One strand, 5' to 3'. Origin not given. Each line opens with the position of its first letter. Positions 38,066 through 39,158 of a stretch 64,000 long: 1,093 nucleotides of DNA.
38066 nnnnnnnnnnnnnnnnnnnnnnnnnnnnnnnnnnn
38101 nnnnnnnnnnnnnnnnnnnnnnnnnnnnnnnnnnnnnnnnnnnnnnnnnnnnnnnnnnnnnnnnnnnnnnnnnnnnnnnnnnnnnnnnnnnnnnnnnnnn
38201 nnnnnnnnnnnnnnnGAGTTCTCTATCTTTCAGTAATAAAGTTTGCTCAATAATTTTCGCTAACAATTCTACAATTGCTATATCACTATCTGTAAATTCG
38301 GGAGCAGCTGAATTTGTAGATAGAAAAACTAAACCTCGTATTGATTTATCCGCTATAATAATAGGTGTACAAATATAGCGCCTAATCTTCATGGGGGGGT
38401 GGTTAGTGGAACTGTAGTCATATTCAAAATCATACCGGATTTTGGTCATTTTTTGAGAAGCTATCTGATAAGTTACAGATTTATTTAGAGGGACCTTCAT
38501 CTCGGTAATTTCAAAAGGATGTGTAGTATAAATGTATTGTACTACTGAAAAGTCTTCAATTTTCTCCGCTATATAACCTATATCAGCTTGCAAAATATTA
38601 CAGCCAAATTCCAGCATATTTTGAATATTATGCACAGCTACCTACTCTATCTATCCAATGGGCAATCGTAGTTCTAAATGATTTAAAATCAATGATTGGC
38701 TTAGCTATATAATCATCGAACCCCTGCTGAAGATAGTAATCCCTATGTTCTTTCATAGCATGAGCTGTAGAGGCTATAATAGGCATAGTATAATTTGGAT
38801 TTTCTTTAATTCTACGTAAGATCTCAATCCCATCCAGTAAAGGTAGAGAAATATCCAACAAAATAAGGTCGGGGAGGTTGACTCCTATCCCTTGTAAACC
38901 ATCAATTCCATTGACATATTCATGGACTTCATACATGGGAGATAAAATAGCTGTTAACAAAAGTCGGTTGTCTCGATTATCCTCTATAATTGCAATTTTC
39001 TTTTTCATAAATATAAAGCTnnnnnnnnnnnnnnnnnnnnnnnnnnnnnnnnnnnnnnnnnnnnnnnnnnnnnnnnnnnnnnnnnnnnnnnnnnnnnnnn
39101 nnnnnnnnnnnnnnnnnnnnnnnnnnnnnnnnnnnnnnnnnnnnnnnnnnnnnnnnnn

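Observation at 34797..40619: Self-contained phosphorelay operon without any output domain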

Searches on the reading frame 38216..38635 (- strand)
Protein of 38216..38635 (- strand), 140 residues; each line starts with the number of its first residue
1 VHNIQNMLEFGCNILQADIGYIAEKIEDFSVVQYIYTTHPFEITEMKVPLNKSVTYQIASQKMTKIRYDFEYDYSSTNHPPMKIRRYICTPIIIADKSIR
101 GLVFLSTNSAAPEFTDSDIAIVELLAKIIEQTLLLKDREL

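Call 61: predict_structure(alignment_id=A3)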
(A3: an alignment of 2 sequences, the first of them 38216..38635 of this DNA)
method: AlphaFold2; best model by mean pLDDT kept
length: 140 residues; sequences in the alignment: 2
mean_pLDDT: 68.3   pTM: 0.72
mean pLDDT of the five models: 68.3, 40.5, 38.3, 35.7, 30.2
residues with pLDDT >= 90: 9; 70-90: 71; 50-70: 25; < 50: 35
segments of 3 or more residues with pLDDT < 50: 38-62, 75-79
pLDDT, mean of each block of 10 residues (from residue 1): 78 88 65 56 36 31 67 50 79 78 84 84 90 72
secondary structure, 60 per line:
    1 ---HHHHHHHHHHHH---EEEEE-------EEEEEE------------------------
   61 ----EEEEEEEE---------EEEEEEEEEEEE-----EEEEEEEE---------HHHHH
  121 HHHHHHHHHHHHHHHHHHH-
elements in order: H4-15 E19-23 E31-36 E65-72 E82-93 E99-106 H116-139

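Call 65: fold_search(model_id=the predicted structure, library=pdb)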
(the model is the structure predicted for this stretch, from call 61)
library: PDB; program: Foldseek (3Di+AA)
matches with E <= 10: 1101; with E <= 0.001: 8
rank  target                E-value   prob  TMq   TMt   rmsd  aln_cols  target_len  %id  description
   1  2y8h_B                1.5e-04  1.00  0.48  0.46   6.2       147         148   15  STRUCTURE OF THE FIRST GAF DOMAIN E87G MUTANT OF MYCOBACTERIUM TUBERCULOSIS DOSS (released 2011-02-23)
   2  2w3g_B                2.4e-04  1.00  0.49  0.48   6.1       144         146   14  Air-oxidized structure of the first GAF domain of Mycobacterium tuberculosis DosS (released 2009-03-10)
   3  2w3e_B                2.7e-04  1.00  0.49  0.48   6.1       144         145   15  Oxidized structure of the first GAF domain of Mycobacterium tuberculosis DosS (released 2009-03-10)
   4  2w3d_B                2.9e-04  1.00  0.55  0.54   5.4       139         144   16  Structure of the first GAF domain of Mycobacterium tuberculosis DosS (released 2009-03-10)
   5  2y79_B                3.2e-04  1.00  0.50  0.48   6.1       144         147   15  STRUCTURE OF THE FIRST GAF DOMAIN E87A MUTANT OF MYCOBACTERIUM TUBERCULOSIS DOSS (released 2011-02-16)
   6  6psk_T                6.4e-04  1.00  0.56  0.55   5.4       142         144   10  Crystal structure of the complex between periplasmic domains of antiholin RI and holin T from T4 phage, in P6522 (released 2020-06-24)
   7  6pxe_T                7.1e-04  1.00  0.54  0.51   5.7       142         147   12  Crystal structure of the complex between periplasmic domains of antiholin RI and holin T from T4 phage, in P21 (released 2020-06-24)
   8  2w3h_B                7.1e-04  1.00  0.54  0.52   6.1       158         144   14  Cyanide bound structure of the first GAF domain of Mycobacterium tuberculosis DosS (released 2009-03-10)
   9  4ynr_B                1.0e-03  1.00  0.47  0.46   8.2       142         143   16  DosS GAFA Domain Reduced CO Bound Crystal Structure (released 2016-02-24)
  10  2vzw_B                1.1e-03  1.00  0.50  0.48   8.4       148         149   16  X-ray structure of the heme-bound GAF domain of sensory histidine kinase DosT of Mycobacterium tuberculosis (released 2009-03-17)
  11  4yof_B                1.2e-03  1.00  0.54  0.54   5.4       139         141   16  DosS GAFA Domain Reduced Nitric Oxide Bound Crystal Structure (released 2016-03-23)
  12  6px4_B                1.2e-03  1.00  0.54  0.54   5.6       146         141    9  Crystal structure of the complex between periplasmic domains of antiholin RI and holin T from T4 phage, in H32 (released 2020-06-24)
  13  2w3g_A                1.5e-03  1.00  0.48  0.45   6.7       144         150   16  Air-oxidized structure of the first GAF domain of Mycobacterium tuberculosis DosS (released 2009-03-10)
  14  2w3d_A                1.6e-03  1.00  0.51  0.49   6.6       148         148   15  Structure of the first GAF domain of Mycobacterium tuberculosis DosS (released 2009-03-10)
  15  2vzw_A                1.6e-03  1.00  0.48  0.46   5.9       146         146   15  X-ray structure of the heme-bound GAF domain of sensory histidine kinase DosT of Mycobacterium tuberculosis (released 2009-03-17)
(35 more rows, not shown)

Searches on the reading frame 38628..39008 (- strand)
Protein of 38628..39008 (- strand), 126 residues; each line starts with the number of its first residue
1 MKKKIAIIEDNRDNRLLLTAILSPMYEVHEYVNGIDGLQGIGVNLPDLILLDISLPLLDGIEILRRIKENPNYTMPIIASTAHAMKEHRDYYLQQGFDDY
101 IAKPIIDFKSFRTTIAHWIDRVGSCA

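Call 4: search_protein_families(library=pfam, proteins=[window:38628-39008:-], max_evalue=0.1)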
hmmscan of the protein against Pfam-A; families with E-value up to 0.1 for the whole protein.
window:38628-39008:- (126 aa): 1 family
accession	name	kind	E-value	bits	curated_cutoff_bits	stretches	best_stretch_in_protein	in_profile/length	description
PF00072.30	Response_reg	-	1.4e-21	77.2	30.2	1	5-105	1-101/111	Response regulator receiver domain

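Call 6: search_protein_families(library=ncbifam, proteins=[window:38628-39008:-], max_evalue=0.01)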
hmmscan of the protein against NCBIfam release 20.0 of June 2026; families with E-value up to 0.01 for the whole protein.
window:38628-39008:- (126 aa): 85 families (the best 25 are shown)
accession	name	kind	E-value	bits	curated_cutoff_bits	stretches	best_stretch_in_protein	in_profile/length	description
NF008318.0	PRK11107.1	equivalog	4.1e-21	74.8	890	1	5-121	670-787/920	two-component sensor histidine kinase BarA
NF038297.2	hybrid_HK_HrmK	equivalog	4.7e-19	68.4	725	1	3-114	491-603/607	hybrid histidine kinase/response regulator HrmK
NF007135.0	PRK09581.1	equivalog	2.4e-16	59.6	474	1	1-109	1-111/457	PleD family two-component system response regulator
TIGR02154.1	PhoB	equivalog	1.1e-15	57.5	296.2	1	1-105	1-107/226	phosphate regulon transcriptional regulator PhoB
NF008099.0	PRK10841.1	equivalog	9.4e-15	53.4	920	1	4-122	826-943/949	two-component system sensor histidine kinase RcsC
NF041947.1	LuxQ_Vibrio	equivalog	1.1e-14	53.3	1200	1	4-114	724-834/843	quorum-sensing autoinducer 2 sensor kinase/phosphatase LuxQ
NF007969.0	PRK10693.1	equivalog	1.4e-14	53.9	329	1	2-116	7-121/337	two-component system response regulator RssB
NF040534.1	resp_reg_YycF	equivalog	1.8e-14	53.5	340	1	3-105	1-102/231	response regulator YycF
NF045505.1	RR_RssB_Pseudo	equivalog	3e-13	49.6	700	1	4-121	7-124/394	two-component system response regulator RssB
NF033117.2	vanR_ACDEGLN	exception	3.2e-13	49.8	350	1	5-105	1-100/226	VanR-ABDEGLN family response regulator transcription factor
NF008302.0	PRK11091.1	equivalog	8.4e-13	47.4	838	1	4-120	527-644/779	aerobic respiration two-component sensor histidine kinase ArcB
NF045944.1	ResRegRpaBCyano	equivalog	9.5e-13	48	330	1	8-116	3-109/229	response regulator transcription factor RpaB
TIGR02956.1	TMAO_torS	equivalog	1.4e-12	46.5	676.5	1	4-118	703-819/967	TMAO reductase system sensor histidine kinase/response regulator TorS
TIGR01387.1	cztR_silR_copR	subfamily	1.8e-12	47.4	279.2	1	5-109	1-104/218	heavy metal response regulator transcription factor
NF040689.1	MtrAB_MtrA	equivalog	3.5e-12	46.1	300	1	8-105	4-100/219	MtrAB system response regulator MtrA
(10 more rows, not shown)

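Call 82: search_solved_structures(query=window:38628-39008:-, max_evalue=1e-8)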
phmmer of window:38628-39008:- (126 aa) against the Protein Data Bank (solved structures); distinct sequences matched with E-value up to 1e-8: 61 (the best 60 are shown).
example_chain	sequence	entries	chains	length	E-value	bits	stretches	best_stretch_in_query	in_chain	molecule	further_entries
12aw_A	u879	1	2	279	1.3e-20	77.1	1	5-115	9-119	HYBRID TWO-COMPONENT SYSTEM PROTEIN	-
1m5t_A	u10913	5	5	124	2.2e-15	60.2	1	3-121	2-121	cell division response regulator DivK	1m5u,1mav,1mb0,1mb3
7c1j_A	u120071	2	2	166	3.9e-14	56.2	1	4-119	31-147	Histidine kinase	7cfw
2ayz_A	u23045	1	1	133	3.3e-13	53.2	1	5-122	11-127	Sensor kinase protein rcsC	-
9g85_A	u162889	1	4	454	4e-13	52.9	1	2-111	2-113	Response regulator PleD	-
2wb4_A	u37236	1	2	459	4.1e-13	52.9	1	2-111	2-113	DIGUANYLATE CYCLASE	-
3f6p_A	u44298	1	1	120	5.2e-13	52.5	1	1-106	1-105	Transcriptional regulatory protein yycF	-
2zwm_A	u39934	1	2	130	6.6e-13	52.2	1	1-106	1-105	Transcriptional regulatory protein yycF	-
9g86_A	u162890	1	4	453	7.1e-13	52.1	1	4-111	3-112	Response regulator PleD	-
1w25_A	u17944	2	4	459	7.4e-13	52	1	4-111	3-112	STALKED-CELL DIFFERENTIATION CONTROLLING PROTEIN | RESPONSE REGULATOR PLED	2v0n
9of3_A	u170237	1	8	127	8.6e-13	51.8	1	4-110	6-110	PmrA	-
3eq2_A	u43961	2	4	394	1.3e-12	51.2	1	5-121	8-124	Probable two-component response regulator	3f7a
9xzo_A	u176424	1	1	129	1.6e-12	51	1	4-105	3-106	De novo protein M1X0B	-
2ayx_A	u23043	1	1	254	1.8e-12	50.8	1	5-122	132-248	Sensor kinase protein rcsC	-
9of8_A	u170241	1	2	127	2.1e-12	50.6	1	4-112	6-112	PmrA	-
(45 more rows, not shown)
